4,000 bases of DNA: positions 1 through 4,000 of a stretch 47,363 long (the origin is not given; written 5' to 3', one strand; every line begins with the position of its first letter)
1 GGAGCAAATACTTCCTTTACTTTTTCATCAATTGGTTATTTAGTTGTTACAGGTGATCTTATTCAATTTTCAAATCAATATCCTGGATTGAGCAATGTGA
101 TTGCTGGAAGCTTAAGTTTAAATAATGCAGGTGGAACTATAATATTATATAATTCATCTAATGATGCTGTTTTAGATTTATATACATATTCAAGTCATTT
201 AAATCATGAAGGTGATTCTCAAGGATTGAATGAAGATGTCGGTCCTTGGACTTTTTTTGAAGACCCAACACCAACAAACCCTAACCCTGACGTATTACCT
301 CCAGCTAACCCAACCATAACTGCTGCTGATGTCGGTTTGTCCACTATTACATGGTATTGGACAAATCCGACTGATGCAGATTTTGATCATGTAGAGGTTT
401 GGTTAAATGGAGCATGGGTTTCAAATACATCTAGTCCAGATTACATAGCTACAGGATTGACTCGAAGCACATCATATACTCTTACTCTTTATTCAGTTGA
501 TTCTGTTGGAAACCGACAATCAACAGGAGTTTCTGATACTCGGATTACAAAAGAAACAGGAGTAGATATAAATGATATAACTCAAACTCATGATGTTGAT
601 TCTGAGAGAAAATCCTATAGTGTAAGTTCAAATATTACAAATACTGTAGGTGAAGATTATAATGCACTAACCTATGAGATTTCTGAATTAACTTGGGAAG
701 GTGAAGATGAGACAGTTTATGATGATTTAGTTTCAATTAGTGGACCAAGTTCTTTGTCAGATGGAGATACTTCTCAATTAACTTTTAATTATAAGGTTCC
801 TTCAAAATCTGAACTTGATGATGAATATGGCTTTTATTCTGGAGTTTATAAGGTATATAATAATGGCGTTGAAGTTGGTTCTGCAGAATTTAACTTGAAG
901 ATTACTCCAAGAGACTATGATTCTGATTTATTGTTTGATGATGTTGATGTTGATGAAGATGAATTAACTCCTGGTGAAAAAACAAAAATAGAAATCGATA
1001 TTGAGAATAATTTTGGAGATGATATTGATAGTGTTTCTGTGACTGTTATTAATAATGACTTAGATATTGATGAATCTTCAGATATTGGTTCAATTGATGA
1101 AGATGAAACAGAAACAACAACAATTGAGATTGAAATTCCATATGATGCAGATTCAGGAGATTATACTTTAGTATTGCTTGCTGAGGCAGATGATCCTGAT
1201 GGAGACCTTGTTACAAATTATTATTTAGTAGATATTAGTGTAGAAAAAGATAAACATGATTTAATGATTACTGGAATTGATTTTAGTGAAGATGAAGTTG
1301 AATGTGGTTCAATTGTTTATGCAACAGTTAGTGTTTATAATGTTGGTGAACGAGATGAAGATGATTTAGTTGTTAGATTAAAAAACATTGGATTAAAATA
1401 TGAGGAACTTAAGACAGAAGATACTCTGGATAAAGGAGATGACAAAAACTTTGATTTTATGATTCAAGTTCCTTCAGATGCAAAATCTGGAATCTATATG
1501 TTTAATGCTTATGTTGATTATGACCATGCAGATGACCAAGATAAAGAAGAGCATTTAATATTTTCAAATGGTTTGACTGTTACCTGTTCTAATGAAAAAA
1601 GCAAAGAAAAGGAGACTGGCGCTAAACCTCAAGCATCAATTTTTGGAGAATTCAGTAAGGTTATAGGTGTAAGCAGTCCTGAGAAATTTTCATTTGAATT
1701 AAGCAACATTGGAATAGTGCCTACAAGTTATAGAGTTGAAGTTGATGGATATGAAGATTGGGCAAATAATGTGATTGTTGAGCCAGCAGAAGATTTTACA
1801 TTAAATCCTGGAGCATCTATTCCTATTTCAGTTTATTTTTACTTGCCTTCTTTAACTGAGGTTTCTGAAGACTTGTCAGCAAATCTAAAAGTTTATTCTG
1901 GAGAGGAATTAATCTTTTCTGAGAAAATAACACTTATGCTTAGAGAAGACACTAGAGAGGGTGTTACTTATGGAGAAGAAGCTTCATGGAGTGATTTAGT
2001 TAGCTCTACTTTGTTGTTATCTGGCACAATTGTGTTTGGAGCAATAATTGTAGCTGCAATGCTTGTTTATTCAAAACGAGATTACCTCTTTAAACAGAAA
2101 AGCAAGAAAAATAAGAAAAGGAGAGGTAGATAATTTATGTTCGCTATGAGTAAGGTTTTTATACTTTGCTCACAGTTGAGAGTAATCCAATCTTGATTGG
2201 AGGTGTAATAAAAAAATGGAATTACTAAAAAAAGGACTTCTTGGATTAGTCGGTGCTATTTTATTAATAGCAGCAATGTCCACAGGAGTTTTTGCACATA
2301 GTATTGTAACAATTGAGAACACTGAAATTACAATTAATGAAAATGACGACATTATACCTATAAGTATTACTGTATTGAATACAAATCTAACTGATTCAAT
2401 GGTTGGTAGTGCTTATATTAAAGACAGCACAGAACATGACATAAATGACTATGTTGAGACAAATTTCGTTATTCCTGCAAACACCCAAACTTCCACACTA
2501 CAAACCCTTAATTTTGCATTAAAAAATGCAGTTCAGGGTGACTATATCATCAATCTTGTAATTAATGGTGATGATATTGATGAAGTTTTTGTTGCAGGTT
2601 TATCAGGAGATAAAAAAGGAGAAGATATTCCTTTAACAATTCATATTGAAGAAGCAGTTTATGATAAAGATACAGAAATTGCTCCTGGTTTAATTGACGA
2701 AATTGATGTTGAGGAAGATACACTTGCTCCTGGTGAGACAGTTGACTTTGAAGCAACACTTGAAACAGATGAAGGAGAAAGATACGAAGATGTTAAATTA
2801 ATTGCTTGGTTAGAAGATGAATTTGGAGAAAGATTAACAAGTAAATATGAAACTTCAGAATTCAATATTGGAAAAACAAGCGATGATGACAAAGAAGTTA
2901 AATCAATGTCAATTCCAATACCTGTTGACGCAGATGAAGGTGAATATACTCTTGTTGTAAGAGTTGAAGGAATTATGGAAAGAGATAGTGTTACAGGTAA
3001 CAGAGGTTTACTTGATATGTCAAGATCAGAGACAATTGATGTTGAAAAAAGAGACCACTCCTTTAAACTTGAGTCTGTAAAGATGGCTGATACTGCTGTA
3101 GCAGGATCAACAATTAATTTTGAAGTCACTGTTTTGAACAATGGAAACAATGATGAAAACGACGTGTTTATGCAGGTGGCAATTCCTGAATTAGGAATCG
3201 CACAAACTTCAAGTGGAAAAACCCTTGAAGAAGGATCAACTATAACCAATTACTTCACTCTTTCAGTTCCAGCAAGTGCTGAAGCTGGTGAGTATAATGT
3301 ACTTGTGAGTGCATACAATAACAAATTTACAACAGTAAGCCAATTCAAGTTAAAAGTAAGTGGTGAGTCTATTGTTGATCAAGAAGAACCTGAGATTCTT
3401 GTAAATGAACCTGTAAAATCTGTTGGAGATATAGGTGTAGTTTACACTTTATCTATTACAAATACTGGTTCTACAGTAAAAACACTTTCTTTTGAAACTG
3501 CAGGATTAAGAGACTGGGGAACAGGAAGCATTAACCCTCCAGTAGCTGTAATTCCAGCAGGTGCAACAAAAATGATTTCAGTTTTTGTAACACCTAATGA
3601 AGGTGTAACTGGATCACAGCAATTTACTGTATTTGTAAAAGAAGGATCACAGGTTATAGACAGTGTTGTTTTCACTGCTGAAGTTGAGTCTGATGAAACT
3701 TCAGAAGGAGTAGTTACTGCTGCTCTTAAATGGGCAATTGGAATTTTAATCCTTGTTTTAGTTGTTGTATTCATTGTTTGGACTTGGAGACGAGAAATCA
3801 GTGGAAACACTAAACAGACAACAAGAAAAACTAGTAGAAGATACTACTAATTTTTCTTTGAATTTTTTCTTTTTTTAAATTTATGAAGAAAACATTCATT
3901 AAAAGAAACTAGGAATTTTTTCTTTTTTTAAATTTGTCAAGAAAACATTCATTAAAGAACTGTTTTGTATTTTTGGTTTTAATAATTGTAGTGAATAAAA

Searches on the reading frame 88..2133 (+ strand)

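Call 13: search_protein_families(library=ncbifam, proteins=[window:88-2133:+], max_evalue=1e-10)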
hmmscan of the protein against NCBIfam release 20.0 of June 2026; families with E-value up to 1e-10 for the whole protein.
window:88-2133:+ (681 aa): 1 family
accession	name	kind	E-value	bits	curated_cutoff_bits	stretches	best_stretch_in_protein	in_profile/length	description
NF033506.0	PACE-CTERM-PROT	exception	8.6e-42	143.6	110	2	373-658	345-622/627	putative S-layer protein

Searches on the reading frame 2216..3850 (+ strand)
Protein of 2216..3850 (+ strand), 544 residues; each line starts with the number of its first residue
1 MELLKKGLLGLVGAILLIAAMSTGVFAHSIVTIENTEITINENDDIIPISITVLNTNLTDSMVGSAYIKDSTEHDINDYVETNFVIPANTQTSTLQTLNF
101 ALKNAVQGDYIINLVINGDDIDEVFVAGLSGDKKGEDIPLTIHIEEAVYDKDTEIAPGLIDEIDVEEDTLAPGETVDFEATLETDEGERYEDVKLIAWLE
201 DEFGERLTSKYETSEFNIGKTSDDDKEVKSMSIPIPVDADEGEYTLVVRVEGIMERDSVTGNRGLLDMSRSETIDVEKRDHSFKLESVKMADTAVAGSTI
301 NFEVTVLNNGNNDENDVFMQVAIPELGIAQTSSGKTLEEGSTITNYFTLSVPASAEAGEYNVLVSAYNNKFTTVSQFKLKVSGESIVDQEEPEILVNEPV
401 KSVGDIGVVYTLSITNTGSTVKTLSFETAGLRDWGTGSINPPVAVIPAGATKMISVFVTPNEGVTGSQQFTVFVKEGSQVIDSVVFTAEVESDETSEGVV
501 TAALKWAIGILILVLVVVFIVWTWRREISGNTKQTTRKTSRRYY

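Call 13: search_protein_families(library=ncbifam, proteins=[window:2216-3850:+], max_evalue=1e-10)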
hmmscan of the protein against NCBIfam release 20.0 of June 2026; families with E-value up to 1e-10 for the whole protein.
window:2216-3850:+ (544 aa): 1 family
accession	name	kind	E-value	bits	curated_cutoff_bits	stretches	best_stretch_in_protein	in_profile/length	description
NF033506.0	PACE-CTERM-PROT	exception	9.2e-31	107.2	110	1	170-521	244-619/627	putative S-layer protein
